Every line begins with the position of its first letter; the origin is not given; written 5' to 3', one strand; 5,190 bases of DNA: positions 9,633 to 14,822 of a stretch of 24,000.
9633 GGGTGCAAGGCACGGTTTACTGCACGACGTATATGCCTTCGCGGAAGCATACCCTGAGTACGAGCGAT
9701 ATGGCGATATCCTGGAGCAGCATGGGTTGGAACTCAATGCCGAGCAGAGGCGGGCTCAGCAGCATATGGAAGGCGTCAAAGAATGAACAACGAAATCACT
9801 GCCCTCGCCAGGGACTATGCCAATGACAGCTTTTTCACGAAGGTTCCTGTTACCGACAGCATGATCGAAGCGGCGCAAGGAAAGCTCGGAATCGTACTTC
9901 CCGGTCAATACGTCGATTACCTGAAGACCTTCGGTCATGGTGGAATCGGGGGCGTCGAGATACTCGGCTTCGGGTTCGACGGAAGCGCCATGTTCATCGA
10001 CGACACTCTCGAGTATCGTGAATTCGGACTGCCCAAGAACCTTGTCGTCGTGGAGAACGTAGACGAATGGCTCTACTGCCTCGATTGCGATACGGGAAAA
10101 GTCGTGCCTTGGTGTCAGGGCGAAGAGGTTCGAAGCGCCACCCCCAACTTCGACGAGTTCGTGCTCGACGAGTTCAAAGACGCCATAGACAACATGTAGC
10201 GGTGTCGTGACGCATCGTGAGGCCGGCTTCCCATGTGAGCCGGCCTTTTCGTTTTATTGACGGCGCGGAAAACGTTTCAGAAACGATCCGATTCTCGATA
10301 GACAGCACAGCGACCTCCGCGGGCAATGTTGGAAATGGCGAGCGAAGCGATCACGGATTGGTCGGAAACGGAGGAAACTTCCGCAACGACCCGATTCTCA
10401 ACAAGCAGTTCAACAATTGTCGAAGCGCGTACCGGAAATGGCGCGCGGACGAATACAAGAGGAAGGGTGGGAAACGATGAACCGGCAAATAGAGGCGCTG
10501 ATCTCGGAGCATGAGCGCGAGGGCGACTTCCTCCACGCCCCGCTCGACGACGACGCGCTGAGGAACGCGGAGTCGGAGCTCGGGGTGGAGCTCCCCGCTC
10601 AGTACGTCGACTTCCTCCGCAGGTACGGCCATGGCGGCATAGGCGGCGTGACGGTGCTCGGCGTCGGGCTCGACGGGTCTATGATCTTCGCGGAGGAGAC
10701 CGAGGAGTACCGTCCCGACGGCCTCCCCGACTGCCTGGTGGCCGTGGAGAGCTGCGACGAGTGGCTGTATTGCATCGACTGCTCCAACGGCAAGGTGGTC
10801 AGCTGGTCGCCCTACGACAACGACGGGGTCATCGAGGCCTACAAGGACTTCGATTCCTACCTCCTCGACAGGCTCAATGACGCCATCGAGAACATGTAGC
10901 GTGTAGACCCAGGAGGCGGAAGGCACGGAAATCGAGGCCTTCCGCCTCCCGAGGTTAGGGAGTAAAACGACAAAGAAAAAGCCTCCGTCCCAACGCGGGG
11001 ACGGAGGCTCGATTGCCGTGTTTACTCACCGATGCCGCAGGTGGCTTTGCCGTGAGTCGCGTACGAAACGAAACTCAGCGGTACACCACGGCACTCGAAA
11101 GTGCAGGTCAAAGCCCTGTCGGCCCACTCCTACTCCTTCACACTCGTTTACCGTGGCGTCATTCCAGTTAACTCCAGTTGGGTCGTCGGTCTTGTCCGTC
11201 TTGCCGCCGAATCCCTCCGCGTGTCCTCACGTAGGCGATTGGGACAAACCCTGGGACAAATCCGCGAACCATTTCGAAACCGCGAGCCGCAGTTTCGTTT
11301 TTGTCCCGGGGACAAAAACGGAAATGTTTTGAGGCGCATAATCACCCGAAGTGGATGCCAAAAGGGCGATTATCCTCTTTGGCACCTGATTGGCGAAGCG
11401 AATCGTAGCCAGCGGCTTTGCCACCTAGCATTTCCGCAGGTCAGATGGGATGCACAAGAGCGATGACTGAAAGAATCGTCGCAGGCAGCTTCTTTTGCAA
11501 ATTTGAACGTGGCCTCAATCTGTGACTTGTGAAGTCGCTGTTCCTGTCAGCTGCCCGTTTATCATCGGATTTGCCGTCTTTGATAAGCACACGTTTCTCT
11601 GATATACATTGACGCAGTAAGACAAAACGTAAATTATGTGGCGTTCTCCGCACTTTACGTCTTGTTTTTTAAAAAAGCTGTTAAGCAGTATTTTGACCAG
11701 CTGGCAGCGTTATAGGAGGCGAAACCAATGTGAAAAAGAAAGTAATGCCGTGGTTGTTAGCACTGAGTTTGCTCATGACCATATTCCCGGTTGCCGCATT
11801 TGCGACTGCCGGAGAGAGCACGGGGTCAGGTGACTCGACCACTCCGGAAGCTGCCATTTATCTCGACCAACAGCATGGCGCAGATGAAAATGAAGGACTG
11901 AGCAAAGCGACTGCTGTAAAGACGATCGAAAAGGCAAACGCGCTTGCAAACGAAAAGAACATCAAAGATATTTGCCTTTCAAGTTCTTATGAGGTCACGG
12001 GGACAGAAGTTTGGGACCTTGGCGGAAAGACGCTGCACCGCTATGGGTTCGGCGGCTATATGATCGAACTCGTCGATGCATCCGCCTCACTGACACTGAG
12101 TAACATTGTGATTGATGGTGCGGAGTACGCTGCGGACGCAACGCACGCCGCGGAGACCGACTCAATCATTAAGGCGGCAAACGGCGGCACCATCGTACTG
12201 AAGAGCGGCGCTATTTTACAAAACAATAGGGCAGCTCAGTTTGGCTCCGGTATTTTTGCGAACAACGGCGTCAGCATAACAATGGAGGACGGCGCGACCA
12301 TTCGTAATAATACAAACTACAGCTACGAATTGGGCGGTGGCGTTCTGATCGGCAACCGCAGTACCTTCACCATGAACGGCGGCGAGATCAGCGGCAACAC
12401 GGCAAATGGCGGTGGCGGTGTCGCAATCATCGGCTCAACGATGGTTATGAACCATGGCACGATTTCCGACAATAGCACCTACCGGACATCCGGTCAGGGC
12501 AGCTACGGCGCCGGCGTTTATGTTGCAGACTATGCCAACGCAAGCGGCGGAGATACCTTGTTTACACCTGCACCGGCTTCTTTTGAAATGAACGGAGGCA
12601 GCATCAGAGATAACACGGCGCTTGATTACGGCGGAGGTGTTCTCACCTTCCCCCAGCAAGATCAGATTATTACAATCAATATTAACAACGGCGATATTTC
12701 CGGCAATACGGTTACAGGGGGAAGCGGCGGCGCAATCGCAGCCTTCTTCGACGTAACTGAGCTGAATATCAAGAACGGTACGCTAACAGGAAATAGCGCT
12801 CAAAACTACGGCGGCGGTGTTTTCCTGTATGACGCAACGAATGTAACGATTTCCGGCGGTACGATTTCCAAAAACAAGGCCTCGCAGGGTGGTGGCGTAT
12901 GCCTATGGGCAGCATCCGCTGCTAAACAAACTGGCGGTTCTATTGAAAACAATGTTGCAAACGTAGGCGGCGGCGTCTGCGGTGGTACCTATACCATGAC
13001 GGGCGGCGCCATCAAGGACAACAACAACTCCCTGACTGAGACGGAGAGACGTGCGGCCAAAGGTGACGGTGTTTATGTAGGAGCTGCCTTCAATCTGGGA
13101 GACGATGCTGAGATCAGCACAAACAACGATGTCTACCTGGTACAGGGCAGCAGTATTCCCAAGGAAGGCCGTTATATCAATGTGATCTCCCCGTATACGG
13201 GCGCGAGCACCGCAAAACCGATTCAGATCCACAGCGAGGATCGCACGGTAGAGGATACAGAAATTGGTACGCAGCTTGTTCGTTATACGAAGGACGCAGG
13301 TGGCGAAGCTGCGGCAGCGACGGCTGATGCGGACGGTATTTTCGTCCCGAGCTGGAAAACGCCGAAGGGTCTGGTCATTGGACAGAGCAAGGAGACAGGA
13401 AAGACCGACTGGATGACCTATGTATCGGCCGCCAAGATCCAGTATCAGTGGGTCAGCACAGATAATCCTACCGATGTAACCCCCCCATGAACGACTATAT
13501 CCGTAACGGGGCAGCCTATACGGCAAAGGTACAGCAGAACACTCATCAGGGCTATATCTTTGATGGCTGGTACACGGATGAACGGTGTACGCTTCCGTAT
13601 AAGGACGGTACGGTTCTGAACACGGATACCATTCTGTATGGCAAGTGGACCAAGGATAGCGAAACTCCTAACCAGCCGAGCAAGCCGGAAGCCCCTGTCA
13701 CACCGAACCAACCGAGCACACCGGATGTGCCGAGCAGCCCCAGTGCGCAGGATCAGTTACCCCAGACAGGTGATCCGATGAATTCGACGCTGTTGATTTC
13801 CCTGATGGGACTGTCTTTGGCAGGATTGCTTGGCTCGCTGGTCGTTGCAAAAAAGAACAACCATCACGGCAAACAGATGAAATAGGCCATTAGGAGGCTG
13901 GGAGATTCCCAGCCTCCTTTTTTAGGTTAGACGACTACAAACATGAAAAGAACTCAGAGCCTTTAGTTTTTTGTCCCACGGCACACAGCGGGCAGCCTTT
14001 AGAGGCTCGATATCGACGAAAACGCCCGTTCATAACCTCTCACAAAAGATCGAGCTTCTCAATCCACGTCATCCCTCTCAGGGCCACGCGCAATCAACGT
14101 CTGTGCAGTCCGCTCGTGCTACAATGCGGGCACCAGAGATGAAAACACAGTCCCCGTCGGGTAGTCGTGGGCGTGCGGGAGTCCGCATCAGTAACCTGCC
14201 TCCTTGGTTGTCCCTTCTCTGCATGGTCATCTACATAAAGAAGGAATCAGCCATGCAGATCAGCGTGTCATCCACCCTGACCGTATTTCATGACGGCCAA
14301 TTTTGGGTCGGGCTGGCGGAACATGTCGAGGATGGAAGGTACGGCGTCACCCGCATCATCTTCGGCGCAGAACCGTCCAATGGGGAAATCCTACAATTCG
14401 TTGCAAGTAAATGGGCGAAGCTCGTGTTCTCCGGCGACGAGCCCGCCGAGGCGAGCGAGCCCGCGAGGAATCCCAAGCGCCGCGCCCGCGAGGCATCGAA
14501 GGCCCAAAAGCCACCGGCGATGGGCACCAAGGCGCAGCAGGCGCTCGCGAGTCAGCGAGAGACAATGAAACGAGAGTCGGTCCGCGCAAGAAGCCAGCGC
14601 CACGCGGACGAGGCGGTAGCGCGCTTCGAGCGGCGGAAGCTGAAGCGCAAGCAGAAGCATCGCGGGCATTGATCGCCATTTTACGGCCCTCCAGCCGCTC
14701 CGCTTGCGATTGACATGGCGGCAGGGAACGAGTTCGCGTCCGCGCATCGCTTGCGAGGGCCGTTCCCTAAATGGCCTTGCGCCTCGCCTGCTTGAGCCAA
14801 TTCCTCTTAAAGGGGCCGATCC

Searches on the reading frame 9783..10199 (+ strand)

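Call 10: search_protein_families(library=pfam, proteins=[window:9783-10199:+], max_evalue=0.01)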
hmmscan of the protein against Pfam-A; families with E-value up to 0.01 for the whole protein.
window:9783-10199:+ (138 aa): 3 families
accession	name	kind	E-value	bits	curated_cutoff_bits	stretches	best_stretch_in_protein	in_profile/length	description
PF14567.11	SUKH_5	-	5.9e-27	94.6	27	1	20-132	19-142/142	SMI1-KNR4 cell-wall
PF09346.15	SMI1_KNR4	-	5.1e-12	46.9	25.4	1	22-127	1-123/125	SMI1 / KNR4 family (SUKH-1)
PF14568.11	SUKH_6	-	1.9e-10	41.8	27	1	26-127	2-119/119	SMI1-KNR4 cell-wall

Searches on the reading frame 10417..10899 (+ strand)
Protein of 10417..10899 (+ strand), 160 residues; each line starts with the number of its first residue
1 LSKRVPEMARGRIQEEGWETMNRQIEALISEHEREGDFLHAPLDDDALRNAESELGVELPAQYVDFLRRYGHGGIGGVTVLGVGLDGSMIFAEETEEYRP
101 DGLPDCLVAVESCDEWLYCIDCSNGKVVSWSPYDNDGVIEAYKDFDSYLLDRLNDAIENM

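Call 10: search_protein_families(library=pfam, proteins=[window:10417-10899:+], max_evalue=0.01)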
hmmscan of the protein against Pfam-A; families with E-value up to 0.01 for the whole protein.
window:10417-10899:+ (160 aa): 3 families
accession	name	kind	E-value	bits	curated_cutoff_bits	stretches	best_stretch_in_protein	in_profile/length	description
PF14567.11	SUKH_5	-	1.2e-26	93.6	27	1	21-153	1-141/142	SMI1-KNR4 cell-wall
PF09346.15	SMI1_KNR4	-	8.7e-15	55.9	25.4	1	42-150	1-124/125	SMI1 / KNR4 family (SUKH-1)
PF14568.11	SUKH_6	-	1.4e-12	48.6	27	1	45-149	1-119/119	SMI1-KNR4 cell-wall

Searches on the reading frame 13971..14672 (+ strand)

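Call 11: search_protein_families(library=pfam, proteins=[window:13971-14672:+], max_evalue=0.01)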
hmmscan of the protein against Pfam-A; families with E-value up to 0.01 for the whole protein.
window:13971-14672:+ (233 aa): 1 family
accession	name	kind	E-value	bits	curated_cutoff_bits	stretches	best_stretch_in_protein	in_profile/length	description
PF11208.13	DUF2992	-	5.6e-40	137.1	23.8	1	103-233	1-132/132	Protein of unknown function (DUF2992)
